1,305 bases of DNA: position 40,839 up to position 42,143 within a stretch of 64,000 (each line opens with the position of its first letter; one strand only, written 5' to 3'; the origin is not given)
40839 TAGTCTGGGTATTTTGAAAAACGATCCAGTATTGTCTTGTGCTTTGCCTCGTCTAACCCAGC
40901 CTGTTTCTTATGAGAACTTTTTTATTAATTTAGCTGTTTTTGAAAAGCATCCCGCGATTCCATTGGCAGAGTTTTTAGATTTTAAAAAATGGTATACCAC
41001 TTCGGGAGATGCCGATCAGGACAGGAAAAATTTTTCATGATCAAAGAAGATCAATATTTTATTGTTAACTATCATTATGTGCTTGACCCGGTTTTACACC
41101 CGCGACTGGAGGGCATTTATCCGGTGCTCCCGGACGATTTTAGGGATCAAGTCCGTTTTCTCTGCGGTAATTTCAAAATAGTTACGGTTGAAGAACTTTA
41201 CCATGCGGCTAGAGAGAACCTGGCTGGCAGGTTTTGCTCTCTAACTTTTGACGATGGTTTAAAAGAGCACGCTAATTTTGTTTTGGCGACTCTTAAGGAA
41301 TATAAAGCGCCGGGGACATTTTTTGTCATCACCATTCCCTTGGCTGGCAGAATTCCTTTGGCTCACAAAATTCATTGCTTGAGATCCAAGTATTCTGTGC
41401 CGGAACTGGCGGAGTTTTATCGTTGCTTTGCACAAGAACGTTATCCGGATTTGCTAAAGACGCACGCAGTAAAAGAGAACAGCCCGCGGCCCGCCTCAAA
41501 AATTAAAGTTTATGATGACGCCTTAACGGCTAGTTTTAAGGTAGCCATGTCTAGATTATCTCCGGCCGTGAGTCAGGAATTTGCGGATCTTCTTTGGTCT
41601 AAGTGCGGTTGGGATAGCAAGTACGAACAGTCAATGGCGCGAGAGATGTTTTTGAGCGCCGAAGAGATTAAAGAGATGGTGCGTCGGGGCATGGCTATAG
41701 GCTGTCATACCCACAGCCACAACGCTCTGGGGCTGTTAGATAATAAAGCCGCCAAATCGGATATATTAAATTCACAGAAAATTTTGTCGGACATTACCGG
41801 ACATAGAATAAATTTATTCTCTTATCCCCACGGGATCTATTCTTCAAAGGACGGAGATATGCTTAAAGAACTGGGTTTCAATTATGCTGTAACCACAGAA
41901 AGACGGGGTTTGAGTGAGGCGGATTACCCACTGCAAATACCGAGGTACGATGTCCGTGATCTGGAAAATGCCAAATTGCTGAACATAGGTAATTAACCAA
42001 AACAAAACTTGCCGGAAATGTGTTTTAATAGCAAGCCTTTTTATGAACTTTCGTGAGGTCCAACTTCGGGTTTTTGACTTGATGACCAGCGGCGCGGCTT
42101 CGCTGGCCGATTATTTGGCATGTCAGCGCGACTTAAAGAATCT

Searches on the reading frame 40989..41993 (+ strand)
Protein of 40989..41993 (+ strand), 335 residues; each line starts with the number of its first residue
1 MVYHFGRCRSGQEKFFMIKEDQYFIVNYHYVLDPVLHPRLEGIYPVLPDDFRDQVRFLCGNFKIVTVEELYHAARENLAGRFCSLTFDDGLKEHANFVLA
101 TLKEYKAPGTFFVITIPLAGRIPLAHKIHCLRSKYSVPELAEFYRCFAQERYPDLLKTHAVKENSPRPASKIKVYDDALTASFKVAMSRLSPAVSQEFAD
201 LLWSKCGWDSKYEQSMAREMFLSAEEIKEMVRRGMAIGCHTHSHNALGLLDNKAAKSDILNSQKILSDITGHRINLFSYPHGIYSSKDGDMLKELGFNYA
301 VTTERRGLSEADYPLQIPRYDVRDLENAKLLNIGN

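Call 5: search_protein_families(library=pfam, proteins=[window:40989-41993:+], max_evalue=0.01)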
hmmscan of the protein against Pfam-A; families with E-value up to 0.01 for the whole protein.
window:40989-41993:+ (335 aa): 2 families
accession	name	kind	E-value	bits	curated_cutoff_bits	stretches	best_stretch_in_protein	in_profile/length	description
PF01522.26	Polysacc_deac_1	-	2e-25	89.6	23.1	2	224-299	48-123/124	Polysaccharide deacetylase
PF10096.14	DUF2334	-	0.0053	16.8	26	0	225-303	57-146/203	Uncharacterized protein conserved in bacteria (DUF2334)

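Call 7: search_protein_families(library=ncbifam, proteins=[window:40989-41993:+], max_evalue=0.01)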
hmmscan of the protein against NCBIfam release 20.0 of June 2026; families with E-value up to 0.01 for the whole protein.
window:40989-41993:+ (335 aa): 11 families
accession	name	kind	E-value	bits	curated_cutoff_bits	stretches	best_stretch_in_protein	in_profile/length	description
TIGR02764.1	spore_ybaN_pdaB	equivalog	2.5e-14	53.5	237.4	1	224-298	48-122/191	polysaccharide deacetylase family sporulation protein PdaB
TIGR03938.2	deacetyl_PgaB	equivalog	2.7e-12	45.8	321.9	1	22-115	2-98/621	poly-beta-1,6-N-acetyl-D-glucosamine N-deacetylase PgaB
TIGR02884.1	spore_pdaA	equivalog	2.4e-10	40.5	298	1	224-298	79-154/224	delta-lactam-biosynthetic de-N-acetylase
NF045821.1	PgAcgDacpgdA1_Bac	equivalog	3.8e-08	32.5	400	1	226-285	132-191/282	peptidoglycan-N-acetylglucosamine deacetylase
TIGR04243.1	nodulat_NodB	equivalog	4.9e-08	32.7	240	1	227-291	47-112/197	chitooligosaccharide deacetylase NodB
NF045820.1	PgAcgDacpgdA_Strep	equivalog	3.3e-07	29.5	800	1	68-125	255-313/463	peptidoglycan-N-acetylglucosamine deacetylase PgdA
TIGR03933.1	PIA_icaB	equivalog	4.9e-07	29.5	248.35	1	251-322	158-229/245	intercellular adhesin biosynthesis polysaccharide N-deacetylase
NF050820.1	PolSacchBiosHfsH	equivalog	2.4e-06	27.4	400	1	221-287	80-146/249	oligosaccharide deacetylase HfsH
NF011177.0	PRK14582.1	equivalog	4.1e-06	25.4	923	0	18-110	44-136/671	poly-beta-1,6-N-acetyl-D-glucosamine N-deacetylase PgaB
TIGR03006.1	pepcterm_polyde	equivalog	1.2e-05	24.6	276.2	1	227-300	66-142/272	XrtA system polysaccharide deacetylase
NF045822.1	PgAcgDacpgdA2_Bac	equivalog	4.5e-05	22.9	400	0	83-115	72-104/274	peptidoglycan-N-acetylglucosamine deacetylase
